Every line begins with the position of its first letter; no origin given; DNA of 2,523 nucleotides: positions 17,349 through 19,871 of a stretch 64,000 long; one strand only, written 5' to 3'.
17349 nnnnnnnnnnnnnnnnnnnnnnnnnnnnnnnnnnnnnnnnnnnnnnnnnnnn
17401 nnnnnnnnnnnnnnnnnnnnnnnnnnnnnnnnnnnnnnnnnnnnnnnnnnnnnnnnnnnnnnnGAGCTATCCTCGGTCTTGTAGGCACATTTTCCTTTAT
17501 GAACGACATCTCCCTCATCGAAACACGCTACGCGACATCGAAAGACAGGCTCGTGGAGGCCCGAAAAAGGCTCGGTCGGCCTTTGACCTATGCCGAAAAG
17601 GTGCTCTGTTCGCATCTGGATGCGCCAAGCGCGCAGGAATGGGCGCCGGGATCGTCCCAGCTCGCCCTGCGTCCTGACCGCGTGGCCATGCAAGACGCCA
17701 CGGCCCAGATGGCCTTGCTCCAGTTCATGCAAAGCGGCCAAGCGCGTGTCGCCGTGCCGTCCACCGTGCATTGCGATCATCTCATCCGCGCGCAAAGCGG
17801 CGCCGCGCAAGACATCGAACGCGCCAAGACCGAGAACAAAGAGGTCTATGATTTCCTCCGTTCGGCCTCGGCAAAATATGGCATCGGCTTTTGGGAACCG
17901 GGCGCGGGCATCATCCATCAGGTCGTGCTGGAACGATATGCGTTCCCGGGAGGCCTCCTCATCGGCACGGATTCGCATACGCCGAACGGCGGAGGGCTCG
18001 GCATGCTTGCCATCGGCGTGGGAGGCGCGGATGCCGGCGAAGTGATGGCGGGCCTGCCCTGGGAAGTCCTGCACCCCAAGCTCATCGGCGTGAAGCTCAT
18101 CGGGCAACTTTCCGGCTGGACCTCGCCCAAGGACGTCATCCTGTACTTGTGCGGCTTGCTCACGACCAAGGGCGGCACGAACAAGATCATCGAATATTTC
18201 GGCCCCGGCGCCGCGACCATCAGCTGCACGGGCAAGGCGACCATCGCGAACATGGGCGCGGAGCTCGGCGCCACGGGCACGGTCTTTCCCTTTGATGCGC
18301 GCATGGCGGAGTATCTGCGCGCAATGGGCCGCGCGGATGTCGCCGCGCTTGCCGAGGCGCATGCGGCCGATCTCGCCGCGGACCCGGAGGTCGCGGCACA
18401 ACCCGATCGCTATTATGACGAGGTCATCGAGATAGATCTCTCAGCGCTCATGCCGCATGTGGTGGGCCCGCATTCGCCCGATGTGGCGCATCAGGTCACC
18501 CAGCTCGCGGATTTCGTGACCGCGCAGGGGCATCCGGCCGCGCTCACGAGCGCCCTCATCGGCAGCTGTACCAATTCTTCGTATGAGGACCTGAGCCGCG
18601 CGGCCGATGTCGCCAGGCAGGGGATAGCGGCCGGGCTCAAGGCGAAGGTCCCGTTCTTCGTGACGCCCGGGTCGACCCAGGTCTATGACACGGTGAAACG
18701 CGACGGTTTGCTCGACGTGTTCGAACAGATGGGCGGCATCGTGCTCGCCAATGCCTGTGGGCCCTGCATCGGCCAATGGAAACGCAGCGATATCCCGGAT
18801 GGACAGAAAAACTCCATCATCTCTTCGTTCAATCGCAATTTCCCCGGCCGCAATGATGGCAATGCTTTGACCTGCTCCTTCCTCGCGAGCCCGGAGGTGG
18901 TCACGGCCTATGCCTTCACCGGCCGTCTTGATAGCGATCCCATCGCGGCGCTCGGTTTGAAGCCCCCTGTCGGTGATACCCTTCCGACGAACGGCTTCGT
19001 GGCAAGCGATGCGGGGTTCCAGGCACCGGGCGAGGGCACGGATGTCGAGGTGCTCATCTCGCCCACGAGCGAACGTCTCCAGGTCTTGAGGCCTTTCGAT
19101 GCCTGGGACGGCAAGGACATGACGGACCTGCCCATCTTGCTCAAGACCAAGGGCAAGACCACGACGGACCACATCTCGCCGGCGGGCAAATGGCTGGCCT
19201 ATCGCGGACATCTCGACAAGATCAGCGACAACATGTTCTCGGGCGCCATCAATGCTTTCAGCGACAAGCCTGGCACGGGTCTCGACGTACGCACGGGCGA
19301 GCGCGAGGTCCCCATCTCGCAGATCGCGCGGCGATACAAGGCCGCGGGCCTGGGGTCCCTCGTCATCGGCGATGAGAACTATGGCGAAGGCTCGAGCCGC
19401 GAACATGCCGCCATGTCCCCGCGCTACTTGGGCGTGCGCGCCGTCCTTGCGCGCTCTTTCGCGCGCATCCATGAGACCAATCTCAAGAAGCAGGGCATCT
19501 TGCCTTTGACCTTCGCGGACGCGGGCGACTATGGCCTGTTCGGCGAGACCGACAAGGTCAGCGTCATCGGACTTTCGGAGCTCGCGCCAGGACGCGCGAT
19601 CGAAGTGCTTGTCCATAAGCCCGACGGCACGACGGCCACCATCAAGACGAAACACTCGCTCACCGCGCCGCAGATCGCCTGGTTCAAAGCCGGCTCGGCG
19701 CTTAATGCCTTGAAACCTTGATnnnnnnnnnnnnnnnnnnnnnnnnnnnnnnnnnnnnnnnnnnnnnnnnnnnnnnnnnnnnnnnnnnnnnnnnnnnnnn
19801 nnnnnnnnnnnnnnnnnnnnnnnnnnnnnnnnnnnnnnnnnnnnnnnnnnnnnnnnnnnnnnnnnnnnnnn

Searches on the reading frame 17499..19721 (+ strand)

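Call 56: search_protein_families(library=ncbifam, proteins=[window:17499-19721:+], max_evalue=0.00001)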
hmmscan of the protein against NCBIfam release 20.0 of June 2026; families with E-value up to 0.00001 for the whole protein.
window:17499-19721:+ (740 aa): 26 families (the best 25 are shown)
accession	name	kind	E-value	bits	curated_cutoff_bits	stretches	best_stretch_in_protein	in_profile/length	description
TIGR01340.1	aconitase_mito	equivalog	7.8e-301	999.8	825.35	1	11-738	1-745/745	aconitate hydratase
NF005558.0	PRK07229.1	equivalog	2e-243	809.7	612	1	28-739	2-642/647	aconitate hydratase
TIGR01342.1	acon_putative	hypoth_equivalog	3.3e-122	408.9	719.15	1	30-738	1-645/655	putative aconitate hydratase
NF006757.0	PRK09277.1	subfamily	1.5e-91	307.4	686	2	54-480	79-561/888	aconitate hydratase AcnA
NF009520.0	PRK12881.1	subfamily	1.4e-88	297.7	905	2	54-480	77-562/893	aconitate hydratase AcnA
TIGR01341.1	aconitase_1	equivalog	3.5e-82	276.5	945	2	97-480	120-552/876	aconitate hydratase AcnA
NF001614.1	PRK00402.1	subfamily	9e-75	251.9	385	1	30-477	2-411/415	aconitase/3-isopropylmalate dehydratase large subunit family protein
TIGR01343.1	hacA_fam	subfamily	2.8e-70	237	385.7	1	30-477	1-408/412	homoaconitate hydratase family protein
TIGR02086.1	IPMI_arch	subfamily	2e-67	227.7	410.15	1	32-477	4-406/411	3-isopropylmalate dehydratase/homoaconitate hydratase family large subunit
TIGR02333.1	2met_isocit_dHY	equivalog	2.6e-58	197.7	1419.85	2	113-479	144-537/858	Fe/S-dependent 2-methylisocitrate dehydratase AcnD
TIGR02083.1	LEU2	equivalog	2.1e-55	188.4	610.65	1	30-478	2-414/419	3-isopropylmalate dehydratase large subunit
NF009116.0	PRK12466.1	subfamily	1.6e-54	185.3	531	2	56-335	26-305/472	3-isopropylmalate dehydratase large subunit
TIGR00139.1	h_aconitase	equivalog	1.1e-51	176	529.9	1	55-479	28-453/709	homoaconitase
NF040615.1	HacA_Meth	equivalog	9.5e-50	169.5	550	1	114-478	76-416/419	homoaconitase large subunit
NF004016.0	PRK05478.1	subfamily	3.3e-48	164.4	510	2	64-335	33-303/468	3-isopropylmalate dehydratase large subunit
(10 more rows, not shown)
